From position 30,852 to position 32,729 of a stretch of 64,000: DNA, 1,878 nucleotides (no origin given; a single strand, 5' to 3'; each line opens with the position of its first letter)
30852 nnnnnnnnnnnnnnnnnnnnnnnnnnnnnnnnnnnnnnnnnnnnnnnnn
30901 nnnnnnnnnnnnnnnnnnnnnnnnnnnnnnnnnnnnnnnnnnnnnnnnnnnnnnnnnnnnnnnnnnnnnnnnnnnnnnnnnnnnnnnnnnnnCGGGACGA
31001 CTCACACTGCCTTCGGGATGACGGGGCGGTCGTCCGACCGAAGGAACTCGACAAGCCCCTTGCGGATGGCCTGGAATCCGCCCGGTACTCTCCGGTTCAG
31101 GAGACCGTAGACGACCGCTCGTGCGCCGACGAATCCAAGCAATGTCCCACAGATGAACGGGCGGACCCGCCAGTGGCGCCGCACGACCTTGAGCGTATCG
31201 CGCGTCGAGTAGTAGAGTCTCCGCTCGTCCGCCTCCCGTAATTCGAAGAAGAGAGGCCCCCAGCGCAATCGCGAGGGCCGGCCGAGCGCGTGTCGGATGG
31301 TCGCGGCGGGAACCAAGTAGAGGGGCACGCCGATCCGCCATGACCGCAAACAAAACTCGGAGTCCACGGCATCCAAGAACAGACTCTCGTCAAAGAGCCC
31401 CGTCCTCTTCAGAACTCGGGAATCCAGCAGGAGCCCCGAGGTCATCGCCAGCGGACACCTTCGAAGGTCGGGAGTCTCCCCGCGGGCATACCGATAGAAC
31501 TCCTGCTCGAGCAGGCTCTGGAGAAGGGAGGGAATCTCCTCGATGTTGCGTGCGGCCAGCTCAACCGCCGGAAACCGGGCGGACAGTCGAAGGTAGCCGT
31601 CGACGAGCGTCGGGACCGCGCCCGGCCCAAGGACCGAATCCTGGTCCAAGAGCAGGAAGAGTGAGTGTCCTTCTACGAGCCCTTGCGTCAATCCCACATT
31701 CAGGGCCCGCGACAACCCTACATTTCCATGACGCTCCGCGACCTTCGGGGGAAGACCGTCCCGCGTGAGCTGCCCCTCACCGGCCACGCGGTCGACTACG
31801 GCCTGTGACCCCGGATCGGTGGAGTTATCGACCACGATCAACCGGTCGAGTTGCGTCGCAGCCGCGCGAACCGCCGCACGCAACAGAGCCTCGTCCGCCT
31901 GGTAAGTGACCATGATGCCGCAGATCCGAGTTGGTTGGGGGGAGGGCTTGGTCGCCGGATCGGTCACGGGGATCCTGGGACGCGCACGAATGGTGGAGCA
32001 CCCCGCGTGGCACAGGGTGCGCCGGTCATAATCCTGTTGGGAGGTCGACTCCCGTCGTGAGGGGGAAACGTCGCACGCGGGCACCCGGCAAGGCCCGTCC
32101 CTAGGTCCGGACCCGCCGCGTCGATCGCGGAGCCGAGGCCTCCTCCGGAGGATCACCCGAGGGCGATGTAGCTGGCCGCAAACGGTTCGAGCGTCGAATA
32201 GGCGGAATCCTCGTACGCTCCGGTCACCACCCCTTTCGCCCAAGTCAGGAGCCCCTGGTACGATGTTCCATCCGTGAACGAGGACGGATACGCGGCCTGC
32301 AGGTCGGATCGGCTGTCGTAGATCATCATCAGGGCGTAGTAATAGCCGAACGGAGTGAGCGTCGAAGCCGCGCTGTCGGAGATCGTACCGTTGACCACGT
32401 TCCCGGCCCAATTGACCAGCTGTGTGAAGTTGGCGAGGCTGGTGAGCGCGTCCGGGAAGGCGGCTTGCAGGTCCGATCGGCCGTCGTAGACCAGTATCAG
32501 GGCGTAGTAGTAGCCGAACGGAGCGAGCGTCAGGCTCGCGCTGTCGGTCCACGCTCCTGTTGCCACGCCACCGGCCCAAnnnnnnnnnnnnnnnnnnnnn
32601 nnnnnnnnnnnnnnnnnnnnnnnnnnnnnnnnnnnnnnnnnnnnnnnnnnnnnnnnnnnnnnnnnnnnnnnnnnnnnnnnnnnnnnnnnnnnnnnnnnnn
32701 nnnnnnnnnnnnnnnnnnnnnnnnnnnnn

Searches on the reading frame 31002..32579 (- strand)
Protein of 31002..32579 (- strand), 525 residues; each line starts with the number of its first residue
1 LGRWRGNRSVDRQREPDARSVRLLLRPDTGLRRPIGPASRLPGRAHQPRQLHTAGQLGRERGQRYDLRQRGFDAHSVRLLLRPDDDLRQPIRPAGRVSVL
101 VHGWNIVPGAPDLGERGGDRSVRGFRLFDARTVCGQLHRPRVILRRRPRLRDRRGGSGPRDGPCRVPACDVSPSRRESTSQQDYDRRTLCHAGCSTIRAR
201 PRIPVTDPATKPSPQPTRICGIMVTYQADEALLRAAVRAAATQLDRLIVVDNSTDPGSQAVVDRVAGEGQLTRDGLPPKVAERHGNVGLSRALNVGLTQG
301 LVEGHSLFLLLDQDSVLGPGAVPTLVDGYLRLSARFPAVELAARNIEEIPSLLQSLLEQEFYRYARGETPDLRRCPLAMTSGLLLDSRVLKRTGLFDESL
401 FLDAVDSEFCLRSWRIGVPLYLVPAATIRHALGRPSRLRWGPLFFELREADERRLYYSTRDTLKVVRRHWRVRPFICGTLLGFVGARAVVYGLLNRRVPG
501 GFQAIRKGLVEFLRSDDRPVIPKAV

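Call 10: search_protein_families(library=pfam, proteins=[window:31002-32579:-], max_evalue=0.1)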
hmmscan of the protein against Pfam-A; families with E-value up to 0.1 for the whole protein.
window:31002-32579:- (525 aa): 2 families
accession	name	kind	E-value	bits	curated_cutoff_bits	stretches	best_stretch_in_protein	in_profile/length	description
PF00535.33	Glycos_transf_2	-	3.3e-09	37.3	23.3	1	222-351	3-125/168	Glycosyl transferase family 2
PF13641.12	Glyco_tranf_2_3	-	1.1e-05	25.9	27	1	221-434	4-213/230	Glycosyltransferase like family 2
